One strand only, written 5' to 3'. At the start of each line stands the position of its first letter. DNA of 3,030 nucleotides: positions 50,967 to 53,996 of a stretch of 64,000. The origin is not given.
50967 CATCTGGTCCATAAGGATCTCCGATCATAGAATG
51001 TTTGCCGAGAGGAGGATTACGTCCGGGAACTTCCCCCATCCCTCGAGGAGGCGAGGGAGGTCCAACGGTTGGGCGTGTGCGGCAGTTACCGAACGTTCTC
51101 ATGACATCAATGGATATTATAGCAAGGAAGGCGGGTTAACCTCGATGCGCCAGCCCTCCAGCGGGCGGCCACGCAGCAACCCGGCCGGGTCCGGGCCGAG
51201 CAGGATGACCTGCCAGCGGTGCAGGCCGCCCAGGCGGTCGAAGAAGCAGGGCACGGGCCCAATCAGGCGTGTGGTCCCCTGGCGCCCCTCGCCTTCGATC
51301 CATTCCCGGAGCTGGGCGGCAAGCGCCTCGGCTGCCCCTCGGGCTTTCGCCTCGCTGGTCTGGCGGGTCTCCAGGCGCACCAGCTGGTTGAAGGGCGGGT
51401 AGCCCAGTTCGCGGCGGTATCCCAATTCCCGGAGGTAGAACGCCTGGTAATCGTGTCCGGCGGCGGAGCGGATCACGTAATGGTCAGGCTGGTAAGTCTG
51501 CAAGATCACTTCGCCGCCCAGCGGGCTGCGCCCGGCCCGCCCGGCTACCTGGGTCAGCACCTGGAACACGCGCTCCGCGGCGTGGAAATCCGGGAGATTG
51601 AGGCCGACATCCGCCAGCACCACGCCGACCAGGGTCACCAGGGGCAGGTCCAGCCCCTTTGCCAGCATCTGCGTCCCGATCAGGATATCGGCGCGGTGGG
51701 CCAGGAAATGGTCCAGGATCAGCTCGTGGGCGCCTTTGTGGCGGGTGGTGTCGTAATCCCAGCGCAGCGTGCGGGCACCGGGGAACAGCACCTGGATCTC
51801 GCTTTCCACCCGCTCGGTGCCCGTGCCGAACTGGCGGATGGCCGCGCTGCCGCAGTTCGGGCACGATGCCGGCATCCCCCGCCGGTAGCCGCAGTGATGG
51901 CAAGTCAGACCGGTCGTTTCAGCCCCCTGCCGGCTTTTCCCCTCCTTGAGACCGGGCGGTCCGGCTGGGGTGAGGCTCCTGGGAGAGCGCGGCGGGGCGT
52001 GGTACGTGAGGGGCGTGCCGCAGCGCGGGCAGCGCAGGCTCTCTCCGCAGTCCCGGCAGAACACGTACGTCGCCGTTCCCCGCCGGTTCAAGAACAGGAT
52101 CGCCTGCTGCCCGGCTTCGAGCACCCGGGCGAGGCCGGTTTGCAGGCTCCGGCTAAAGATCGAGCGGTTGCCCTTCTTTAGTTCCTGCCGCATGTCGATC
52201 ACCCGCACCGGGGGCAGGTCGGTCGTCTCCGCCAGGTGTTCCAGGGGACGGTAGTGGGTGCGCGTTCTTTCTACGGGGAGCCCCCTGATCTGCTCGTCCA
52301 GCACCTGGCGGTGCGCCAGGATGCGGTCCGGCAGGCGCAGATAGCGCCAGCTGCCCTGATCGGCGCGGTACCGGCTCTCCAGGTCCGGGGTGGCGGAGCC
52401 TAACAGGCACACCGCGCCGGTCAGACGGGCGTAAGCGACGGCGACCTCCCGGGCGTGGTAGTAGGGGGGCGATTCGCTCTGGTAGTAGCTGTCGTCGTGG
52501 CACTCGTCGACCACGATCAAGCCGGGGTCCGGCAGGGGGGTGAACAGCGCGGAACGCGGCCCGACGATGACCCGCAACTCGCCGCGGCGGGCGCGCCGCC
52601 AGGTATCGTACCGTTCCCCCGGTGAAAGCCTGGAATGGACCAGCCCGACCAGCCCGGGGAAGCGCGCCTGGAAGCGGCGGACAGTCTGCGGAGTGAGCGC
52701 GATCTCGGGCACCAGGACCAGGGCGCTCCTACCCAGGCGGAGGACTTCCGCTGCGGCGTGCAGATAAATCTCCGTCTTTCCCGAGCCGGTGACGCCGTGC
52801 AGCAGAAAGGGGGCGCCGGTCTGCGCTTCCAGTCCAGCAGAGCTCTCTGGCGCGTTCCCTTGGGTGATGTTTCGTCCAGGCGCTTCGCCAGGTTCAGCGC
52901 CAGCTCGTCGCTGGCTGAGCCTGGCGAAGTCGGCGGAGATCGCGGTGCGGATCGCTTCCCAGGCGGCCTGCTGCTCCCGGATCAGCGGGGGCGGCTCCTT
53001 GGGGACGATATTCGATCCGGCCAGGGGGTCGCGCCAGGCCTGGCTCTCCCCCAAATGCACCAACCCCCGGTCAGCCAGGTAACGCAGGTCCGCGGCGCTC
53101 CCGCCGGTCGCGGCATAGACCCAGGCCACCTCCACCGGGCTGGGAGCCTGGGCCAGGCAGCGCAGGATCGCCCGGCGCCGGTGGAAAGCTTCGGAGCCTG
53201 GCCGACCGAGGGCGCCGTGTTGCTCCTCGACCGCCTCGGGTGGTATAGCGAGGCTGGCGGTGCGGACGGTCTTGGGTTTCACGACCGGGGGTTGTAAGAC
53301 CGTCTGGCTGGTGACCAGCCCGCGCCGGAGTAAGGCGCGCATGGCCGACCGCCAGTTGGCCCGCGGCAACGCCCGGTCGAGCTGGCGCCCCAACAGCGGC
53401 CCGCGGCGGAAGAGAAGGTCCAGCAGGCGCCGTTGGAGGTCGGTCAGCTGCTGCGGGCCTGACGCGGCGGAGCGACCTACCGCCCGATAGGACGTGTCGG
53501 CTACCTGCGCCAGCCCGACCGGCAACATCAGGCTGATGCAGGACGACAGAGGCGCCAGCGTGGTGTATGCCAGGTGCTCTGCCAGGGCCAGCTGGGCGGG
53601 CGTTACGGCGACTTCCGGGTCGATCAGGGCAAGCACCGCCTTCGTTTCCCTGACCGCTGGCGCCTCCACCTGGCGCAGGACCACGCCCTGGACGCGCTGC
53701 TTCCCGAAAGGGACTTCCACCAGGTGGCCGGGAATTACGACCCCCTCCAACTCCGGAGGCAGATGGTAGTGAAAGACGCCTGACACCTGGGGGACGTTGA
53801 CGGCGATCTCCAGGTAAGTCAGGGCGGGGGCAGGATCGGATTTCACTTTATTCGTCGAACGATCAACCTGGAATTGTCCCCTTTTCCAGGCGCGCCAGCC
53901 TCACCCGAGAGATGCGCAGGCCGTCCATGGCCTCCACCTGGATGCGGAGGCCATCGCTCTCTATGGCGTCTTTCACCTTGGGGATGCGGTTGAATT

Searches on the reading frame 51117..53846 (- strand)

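Call 8: search_protein_families(library=pfam, proteins=[window:51117-53846:-], max_evalue=0.001)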
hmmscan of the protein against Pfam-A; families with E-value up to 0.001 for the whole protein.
window:51117-53846:- (909 aa): 6 families
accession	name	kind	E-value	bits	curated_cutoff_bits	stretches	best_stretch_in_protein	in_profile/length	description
PF17764.6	PriA_3primeBD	-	2e-19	69.7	22.7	1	13-109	1-96/96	3'DNA-binding domain (3'BD)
PF00270.35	DEAD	-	4.1e-14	53.1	26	1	343-488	13-161/167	DEAD/DEAH box helicase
PF04851.21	ResIII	-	4.7e-11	43.3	22.5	1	304-487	20-162/164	Type III restriction enzyme, res subunit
PF18074.6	PriA_C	-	3.6e-09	37.7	26.9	1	818-887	1-66/95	Primosomal protein N C-terminal domain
PF00271.37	Helicase_C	-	4.7e-07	30.5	23.5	1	702-773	49-108/110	Helicase conserved C-terminal domain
PF12773.13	DZR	-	0.00017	22.2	27.3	0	593-614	11-35/45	Double zinc ribbon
